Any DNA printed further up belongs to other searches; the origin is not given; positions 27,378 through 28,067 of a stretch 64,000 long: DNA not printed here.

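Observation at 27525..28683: HTH-XRE + Panacea (DUF4065) antitoxin with an overlapping RelE-fold toxin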

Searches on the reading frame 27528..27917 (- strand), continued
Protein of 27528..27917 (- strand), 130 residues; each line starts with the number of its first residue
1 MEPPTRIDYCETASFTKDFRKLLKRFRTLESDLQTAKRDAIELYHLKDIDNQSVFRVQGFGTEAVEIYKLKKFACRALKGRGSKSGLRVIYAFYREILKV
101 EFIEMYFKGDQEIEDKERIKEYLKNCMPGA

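Call 49: search_dna_similar(query=window:27528-27917:-, collection=phages, mode=protein, max_evalue=0.001, max_rows=15)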
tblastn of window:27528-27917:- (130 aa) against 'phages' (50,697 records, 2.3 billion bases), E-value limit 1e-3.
Records with a match: 2; places in all: 2; records where one place covers at least 80% of the query: 2.
Best place of each record, by identity: <60% 2.
By first word of the organism name: Caudoviricetes 2.
By host as written in the record: Methanobacteriales 2.
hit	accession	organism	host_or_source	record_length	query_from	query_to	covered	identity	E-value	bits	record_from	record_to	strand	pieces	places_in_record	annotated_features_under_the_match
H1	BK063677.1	Caudoviricetes sp. vir080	Methanobacteriales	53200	15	125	85%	30.8%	3e-6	50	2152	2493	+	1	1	hypothetical protein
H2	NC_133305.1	Caudoviricetes sp. vir080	Methanobacteriales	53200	15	125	85%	30.8%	3e-6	50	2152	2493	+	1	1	hypothetical protein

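Call 50: get_annotated_region(hit=H1, flank=2500)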
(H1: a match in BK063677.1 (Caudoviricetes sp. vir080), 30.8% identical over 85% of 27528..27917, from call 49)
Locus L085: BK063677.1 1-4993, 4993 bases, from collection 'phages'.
description: TPA_asm: Caudoviricetes sp. vir080 genomic sequence.
organism: Caudoviricetes sp. vir080 (NCBI taxid 3068353)
taxonomy: Viruses; Duplodnaviria; Heunggongvirae; Uroviricota; Caudoviricetes
host: Methanobacteriales; source: human gut; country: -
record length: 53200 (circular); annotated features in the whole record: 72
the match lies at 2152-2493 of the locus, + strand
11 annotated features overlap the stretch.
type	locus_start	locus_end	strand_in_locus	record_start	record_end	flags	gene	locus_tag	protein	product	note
CDS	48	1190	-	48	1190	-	-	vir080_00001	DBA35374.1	integrase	phrog_1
CDS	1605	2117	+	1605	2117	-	-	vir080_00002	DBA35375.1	hypothetical protein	phrog_1281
CDS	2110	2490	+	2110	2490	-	-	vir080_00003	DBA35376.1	hypothetical protein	-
CDS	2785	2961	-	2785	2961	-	-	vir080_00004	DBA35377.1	hypothetical protein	-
CDS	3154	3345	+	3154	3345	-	-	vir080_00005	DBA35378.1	hypothetical protein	-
CDS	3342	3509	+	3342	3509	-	-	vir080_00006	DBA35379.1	hypothetical protein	-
CDS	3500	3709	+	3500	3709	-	-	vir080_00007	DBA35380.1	hypothetical protein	-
CDS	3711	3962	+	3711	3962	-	-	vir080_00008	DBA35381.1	hypothetical protein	-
CDS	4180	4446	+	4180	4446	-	-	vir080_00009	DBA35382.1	hypothetical protein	-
CDS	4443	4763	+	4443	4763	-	-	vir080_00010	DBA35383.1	hypothetical protein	phrog_5063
CDS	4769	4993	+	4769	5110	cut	-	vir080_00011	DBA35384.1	hypothetical protein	-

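Call 51: search_protein_families(library=pfam, proteins=[L085:1605-2114:+, L085:2110-2487:+], max_evalue=0.1)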
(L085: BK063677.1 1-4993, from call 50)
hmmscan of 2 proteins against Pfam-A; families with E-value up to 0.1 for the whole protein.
L085:1605-2114:+ (170 aa): 3 families
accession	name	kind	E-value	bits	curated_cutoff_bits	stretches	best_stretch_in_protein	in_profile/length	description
PF13274.11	SocA_Panacea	-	5.8e-20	72.7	25.7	1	35-142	2-112/113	Antitoxin SocA-like, Panacea domain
PF22194.2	F-93_WHD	-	0.069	13.7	28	0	52-85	11-47/62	F-93, winged-helix domain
PF21977.1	DUF6926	-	0.073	13.8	27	0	94-123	5-34/73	Domain of unknown function (DUF6926)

L085:2110-2487:+ (126 aa): 0 families

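Call 71: fold_search(model_id=the predicted structure, library=viral)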
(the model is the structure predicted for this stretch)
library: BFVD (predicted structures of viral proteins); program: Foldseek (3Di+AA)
matches with E <= 10: 864; with E <= 0.001: 0
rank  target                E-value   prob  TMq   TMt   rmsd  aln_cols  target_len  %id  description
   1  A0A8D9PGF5            1.2e-02  0.72  0.28  0.31  16.9        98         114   14  (no name in the UniProt tables at hand)
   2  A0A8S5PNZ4            1.5e-02  0.23  0.22  0.17  15.4       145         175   10  Uncharacterized protein [Myoviridae sp. ctwwN25]
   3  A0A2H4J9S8            2.3e-02  0.99  0.57  0.59   4.5       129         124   12  Uncharacterized protein [uncultured Caudovirales phage]
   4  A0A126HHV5            4.3e-02  0.33  0.25  0.21  11.9       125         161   12  (no name in the UniProt tables at hand)
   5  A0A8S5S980            4.6e-02  0.72  0.39  0.40   5.7       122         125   10  Uncharacterized protein [Phage sp. ctGns7]
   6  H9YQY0                5.2e-02  0.95  0.46  0.57   4.6       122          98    6  (no name in the UniProt tables at hand)
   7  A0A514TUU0            5.5e-02  0.60  0.31  0.26  11.6        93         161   15  Uncharacterized protein [Aeromonas phage PS1]
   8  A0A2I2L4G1            6.7e-02  0.14  0.22  0.20  10.5       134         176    8  Uncharacterized protein [Orpheovirus IHUMI-LCC2]
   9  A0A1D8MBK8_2          7.1e-02  0.28  0.29  0.04  14.9       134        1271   18  (no name in the UniProt tables at hand)
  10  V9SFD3                8.0e-02  0.47  0.27  0.24  12.4        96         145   10  Uncharacterized protein [Tunisvirus fontaine2]
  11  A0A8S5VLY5            9.7e-02  0.69  0.32  0.15   9.4        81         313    6  (no name in the UniProt tables at hand)
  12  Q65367                1.2e-01  0.28  0.27  0.31  12.6        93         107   14  (no name in the UniProt tables at hand)
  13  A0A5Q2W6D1            1.2e-01  0.11  0.20  0.04  13.8       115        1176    6  (no name in the UniProt tables at hand)
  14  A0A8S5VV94            1.2e-01  0.18  0.27  0.26  16.8       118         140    7  (no name in the UniProt tables at hand)
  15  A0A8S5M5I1            1.3e-01  0.23  0.28  0.29  20.5       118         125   13  Uncharacterized protein [Siphoviridae sp. ctDwe1]
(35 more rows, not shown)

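Call 83: search_protein_representatives(alignment_id=A1)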
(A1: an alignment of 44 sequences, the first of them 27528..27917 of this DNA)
Query: 44 sequences, 127 profile positions. Proteins with E-value up to 0.001 (for the whole library): 688; up to 1e-10: 357; up to 1e-30: 30. The best 150 are listed.
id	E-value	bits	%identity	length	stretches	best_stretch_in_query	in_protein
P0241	8.8e-60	216.3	-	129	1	4-126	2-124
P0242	8.1e-55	200.2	-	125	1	7-126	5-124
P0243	1.5e-53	196.1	-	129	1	5-124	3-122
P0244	1.3e-48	180.2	-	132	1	7-126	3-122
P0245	7.7e-47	174.5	-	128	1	1-124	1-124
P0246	6.3e-45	168.3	-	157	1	7-124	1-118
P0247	3.5e-42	159.4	-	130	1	1-125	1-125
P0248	6.8e-42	158.5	-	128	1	6-125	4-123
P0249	2.3e-41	156.8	-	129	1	3-126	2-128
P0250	1.2e-40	154.4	-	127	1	6-125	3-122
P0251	5.0e-40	152.5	-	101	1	33-126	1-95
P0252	5.3e-39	149.1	-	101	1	32-125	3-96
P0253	7.3e-39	148.7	-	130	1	7-124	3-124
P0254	9.3e-39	148.3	-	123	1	7-124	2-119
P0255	1.3e-36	141.4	-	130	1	12-122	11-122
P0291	1.1e-25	106.1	-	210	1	43-124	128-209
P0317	5.6e-23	97.3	-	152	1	51-123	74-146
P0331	2.9e-21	91.8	-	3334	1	10-125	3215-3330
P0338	1.0e-20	90.0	-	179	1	9-124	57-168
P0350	1.5e-19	86.3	-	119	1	8-125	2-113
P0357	5.7e-19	84.4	-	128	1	8-124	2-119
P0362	1.0e-18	83.5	-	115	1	8-122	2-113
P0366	1.2e-18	83.3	-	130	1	6-125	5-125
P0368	1.5e-18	83.1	-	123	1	9-122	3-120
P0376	3.4e-18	81.9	-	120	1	8-123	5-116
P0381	4.6e-18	81.5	-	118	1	9-126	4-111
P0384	6.9e-18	80.9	-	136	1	8-125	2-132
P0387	1.0e-17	80.4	-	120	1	8-124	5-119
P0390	1.5e-17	79.8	-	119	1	1-124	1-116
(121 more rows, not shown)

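Call 84: search_protein_families(library=pfam, proteins=[P0331, P0291, P0338, P0317], max_evalue=0.001)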
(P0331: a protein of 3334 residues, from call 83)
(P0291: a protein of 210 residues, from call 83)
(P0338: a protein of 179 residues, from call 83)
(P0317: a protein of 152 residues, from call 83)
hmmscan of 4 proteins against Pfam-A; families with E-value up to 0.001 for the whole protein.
P0331 (3334 aa): 1 family
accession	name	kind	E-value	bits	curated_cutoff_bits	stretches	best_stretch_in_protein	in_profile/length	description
PF13332.12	Fil_haemagg_2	-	3.6e-07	30.9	22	1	2012-2138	23-164/170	Hemagglutinin repeat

P0291 (210 aa): 0 families

P0338 (179 aa): 0 families

P0317 (152 aa): 0 families

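Call 86: find_encoding_contigs(protein=P0331, flank=3000, max_places=2)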
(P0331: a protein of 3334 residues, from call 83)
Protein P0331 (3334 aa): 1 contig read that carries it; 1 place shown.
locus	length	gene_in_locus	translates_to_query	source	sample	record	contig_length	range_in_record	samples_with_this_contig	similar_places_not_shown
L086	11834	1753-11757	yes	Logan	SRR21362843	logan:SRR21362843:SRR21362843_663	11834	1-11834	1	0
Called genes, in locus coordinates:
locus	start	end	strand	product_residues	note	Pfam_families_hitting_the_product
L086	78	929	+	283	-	-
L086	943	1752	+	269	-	-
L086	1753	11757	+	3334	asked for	PF13332:Fil_haemagg_2 (weak)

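Call 87: search_protein_families(library=pfam, proteins=[P0350, P0357, P0362, P0366, P0368, P0376, P0381, P0384, P0387, P0390], max_evalue=1)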
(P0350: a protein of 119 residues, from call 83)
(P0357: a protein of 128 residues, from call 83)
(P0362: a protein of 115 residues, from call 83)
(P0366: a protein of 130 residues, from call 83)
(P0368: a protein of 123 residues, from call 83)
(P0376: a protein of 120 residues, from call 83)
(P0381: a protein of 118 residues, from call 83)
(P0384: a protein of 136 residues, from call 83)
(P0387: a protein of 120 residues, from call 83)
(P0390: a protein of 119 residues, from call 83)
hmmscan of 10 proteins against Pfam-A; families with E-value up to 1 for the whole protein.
P0350 (119 aa): 0 families

P0357 (128 aa): 1 family
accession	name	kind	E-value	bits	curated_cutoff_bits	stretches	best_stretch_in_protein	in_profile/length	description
PF06407.16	BDV_P40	-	0.2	10.9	26.3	1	8-60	237-288/349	Borna disease virus P40 protein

P0362 (115 aa): 1 family
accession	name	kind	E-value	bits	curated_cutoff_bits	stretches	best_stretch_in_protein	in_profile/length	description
PF16087.11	DUF4817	-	0.018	15.1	22.6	1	87-103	3-19/55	Helix-turn-helix domain (DUF4817)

P0366 (130 aa): 2 families
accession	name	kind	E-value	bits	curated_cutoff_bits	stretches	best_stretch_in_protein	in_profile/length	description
PF12095.13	CRR7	-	0.12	13.2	25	1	6-41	21-57/84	Protein CHLORORESPIRATORY REDUCTION 7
PF05016.21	ParE_toxin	-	0.16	13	23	0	11-110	4-87/89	ParE toxin of type II toxin-antitoxin system, parDE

P0368 (123 aa): 0 families

P0376 (120 aa): 2 families
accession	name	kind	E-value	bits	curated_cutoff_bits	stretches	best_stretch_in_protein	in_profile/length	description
PF05016.21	ParE_toxin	-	0.027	15.5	23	1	6-103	1-87/89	ParE toxin of type II toxin-antitoxin system, parDE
PF18425.6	CspB_prodomain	-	0.046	14.1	25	1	13-66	18-71/89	Csp protease B prodomain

P0381 (118 aa): 3 families
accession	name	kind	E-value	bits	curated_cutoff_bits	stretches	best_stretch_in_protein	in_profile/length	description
PF04851.21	ResIII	-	0.0082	16.5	22.5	1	6-56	11-48/164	Type III restriction enzyme, res subunit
PF12157.13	DUF3591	-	0.023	13.9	25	1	42-113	202-279/444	Protein of unknown function (DUF3591)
PF16087.11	DUF4817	-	0.34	11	22.6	1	82-95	3-16/55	Helix-turn-helix domain (DUF4817)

P0384 (136 aa): 1 family
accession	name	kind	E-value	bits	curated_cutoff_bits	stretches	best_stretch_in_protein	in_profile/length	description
PF16831.10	CssAB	-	0.18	12.6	23.6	1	22-81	20-76/129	CS6 fimbrial subunits A and B, Coli surface antigen 6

P0387 (120 aa): 2 families
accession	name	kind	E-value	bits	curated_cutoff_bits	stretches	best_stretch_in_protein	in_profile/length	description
PF06296.18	RelE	-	0.0065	17.1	27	1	71-111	48-87/120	RelE toxin of RelE / RelB toxin-antitoxin system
PF04662.18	Luteo_PO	-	0.042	14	29.3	1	11-53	20-64/208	Luteovirus P0 protein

P0390 (119 aa): 1 family
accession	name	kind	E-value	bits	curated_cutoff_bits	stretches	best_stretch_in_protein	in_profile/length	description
PF06296.18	RelE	-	0.064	13.9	27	1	63-115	43-94/120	RelE toxin of RelE / RelB toxin-antitoxin system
